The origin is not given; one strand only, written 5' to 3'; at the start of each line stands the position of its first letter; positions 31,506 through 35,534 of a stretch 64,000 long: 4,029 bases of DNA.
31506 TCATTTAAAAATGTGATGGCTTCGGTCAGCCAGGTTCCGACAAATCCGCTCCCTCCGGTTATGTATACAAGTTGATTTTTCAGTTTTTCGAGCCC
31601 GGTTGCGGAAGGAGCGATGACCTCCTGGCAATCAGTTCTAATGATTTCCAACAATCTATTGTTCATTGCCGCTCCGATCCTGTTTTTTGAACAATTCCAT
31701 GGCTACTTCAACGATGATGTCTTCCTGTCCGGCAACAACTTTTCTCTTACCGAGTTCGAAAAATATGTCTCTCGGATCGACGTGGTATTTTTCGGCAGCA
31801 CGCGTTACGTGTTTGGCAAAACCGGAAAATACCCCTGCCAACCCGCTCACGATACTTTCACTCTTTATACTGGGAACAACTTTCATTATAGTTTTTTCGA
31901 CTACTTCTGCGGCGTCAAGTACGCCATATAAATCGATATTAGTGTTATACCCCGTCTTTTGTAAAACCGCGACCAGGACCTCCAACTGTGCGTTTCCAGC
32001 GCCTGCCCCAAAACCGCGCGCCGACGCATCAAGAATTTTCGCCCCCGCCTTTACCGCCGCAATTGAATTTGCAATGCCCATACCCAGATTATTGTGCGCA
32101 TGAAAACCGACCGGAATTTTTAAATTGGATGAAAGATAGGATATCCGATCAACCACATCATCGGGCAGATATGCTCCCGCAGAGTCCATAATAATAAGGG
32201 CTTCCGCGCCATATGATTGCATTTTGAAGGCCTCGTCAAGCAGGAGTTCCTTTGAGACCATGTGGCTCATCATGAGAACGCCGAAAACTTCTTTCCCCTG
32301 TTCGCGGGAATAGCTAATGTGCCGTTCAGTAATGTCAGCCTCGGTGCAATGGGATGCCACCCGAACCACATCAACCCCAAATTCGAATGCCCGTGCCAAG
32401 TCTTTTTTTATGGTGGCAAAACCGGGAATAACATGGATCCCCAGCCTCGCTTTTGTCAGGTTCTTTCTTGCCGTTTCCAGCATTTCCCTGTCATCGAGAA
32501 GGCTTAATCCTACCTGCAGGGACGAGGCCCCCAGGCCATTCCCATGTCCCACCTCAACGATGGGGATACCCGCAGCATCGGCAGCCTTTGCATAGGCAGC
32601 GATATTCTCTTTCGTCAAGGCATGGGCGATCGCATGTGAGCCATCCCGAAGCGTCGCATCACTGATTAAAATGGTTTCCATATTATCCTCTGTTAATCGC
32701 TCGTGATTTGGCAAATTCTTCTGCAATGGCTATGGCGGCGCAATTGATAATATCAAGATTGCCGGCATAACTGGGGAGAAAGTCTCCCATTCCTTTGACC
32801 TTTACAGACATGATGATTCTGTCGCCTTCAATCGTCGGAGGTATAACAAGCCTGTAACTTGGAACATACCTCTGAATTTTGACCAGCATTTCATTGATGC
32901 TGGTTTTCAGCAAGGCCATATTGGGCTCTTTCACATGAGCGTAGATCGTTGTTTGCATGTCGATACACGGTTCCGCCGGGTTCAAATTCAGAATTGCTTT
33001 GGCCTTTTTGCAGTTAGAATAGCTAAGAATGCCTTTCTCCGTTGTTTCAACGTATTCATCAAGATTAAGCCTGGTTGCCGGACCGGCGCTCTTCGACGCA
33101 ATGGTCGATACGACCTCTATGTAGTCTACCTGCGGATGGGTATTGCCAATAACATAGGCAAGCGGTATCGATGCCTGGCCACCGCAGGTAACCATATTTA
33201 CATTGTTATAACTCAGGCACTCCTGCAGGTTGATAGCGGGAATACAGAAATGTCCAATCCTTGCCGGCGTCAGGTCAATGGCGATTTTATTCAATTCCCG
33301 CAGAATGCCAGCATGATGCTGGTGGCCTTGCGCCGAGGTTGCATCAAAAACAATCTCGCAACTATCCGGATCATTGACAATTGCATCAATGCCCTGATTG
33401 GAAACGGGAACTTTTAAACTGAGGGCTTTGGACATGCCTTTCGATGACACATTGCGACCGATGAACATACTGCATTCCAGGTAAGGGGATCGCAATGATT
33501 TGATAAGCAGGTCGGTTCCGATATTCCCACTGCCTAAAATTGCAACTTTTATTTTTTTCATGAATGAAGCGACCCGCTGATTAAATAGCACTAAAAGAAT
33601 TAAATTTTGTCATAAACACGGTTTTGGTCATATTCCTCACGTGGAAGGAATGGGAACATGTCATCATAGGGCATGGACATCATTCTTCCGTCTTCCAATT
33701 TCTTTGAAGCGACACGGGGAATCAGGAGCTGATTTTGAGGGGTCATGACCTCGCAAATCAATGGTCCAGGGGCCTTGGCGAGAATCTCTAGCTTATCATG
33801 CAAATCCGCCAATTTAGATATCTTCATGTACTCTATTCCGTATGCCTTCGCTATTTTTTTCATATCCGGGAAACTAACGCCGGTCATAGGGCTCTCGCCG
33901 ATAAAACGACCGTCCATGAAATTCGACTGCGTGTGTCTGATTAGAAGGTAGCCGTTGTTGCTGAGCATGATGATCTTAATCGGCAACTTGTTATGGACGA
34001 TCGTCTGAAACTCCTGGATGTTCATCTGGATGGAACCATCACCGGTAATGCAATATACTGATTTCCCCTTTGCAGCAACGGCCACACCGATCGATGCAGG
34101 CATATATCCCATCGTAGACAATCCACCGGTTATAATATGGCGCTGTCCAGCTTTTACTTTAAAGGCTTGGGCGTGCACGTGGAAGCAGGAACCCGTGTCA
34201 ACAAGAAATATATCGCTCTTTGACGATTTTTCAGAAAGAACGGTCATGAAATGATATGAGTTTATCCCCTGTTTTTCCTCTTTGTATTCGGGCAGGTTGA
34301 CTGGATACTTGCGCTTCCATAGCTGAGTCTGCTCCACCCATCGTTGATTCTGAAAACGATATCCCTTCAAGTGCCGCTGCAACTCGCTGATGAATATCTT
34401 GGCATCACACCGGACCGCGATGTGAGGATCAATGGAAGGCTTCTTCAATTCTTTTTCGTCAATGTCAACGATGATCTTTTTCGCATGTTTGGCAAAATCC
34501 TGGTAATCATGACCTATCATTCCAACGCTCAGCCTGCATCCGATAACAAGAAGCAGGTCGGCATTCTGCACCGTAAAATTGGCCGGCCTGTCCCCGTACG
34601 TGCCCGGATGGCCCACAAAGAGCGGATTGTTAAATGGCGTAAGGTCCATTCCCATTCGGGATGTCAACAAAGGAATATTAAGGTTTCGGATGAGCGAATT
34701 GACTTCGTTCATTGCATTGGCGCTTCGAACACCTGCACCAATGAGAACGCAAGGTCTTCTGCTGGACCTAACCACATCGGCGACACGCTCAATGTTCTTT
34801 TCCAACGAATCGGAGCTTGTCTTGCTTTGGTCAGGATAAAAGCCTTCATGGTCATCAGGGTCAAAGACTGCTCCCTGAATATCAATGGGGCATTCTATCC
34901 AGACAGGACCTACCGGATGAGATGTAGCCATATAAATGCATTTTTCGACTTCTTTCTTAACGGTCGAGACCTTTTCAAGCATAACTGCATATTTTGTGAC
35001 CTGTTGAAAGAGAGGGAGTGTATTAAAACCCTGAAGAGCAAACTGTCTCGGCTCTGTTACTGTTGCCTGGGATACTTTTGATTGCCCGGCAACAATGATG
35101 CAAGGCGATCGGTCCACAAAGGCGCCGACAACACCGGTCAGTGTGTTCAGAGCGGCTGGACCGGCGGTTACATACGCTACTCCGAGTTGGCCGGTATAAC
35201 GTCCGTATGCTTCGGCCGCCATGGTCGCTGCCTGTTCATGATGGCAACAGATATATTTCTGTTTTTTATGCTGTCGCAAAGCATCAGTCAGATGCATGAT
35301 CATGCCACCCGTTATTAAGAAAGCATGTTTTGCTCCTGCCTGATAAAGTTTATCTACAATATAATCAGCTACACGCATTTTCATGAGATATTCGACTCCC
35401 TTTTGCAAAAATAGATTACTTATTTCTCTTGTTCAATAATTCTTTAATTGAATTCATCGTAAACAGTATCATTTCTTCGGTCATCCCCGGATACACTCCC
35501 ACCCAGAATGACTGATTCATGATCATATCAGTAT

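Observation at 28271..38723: Operon predicted to make a branched-chain CDP-3,6-dideoxyhexose and load it on a polyprenyl-phosphate carrier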

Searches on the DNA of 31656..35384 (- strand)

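Call 66: search_dna_similar(query=window:31656-35384:-, collection=ecoli_genomes, mode=distant, max_rows=10)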
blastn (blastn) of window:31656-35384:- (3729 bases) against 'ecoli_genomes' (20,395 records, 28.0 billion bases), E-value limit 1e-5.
No match.
